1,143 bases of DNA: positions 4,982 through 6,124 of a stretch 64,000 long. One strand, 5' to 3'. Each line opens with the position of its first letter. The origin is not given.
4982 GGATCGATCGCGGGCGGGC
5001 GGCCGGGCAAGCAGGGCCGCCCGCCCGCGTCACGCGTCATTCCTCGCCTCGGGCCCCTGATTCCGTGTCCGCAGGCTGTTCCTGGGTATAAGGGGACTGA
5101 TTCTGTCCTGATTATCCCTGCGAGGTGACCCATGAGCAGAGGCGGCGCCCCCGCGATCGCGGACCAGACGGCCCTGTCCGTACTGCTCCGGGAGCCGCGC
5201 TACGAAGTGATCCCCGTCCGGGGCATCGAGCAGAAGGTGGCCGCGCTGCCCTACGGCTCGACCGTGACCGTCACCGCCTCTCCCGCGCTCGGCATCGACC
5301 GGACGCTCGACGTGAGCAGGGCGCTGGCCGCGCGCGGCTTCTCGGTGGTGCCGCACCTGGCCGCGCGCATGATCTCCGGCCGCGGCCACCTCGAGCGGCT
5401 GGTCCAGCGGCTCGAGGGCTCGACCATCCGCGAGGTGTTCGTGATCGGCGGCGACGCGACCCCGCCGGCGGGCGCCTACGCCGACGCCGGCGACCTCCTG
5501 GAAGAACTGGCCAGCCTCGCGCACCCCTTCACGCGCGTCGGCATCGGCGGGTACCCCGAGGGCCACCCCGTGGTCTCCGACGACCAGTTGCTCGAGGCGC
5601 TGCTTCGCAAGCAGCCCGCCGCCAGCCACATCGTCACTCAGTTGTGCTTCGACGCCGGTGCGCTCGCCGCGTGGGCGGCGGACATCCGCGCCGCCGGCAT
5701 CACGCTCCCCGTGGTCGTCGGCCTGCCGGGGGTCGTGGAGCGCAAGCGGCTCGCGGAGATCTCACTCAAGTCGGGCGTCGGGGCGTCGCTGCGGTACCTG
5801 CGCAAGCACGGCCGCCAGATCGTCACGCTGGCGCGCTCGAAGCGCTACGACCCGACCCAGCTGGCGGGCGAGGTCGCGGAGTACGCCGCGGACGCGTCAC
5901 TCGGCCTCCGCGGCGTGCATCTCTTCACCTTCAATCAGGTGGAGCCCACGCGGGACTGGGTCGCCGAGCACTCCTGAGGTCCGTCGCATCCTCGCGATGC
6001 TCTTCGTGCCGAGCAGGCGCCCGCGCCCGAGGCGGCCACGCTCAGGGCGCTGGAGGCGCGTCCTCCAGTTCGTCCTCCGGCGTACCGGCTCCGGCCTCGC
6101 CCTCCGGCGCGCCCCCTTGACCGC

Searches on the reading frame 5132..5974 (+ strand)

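Call 47: search_protein_families(library=pfam, proteins=[window:5132-5974:+], max_evalue=0.00001)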
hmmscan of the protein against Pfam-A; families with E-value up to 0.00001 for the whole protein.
window:5132-5974:+ (281 aa): 1 family
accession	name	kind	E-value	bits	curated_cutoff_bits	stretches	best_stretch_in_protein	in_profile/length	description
PF02219.23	MTHFR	-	3e-12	46.9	24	1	37-210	38-219/287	Methylenetetrahydrofolate reductase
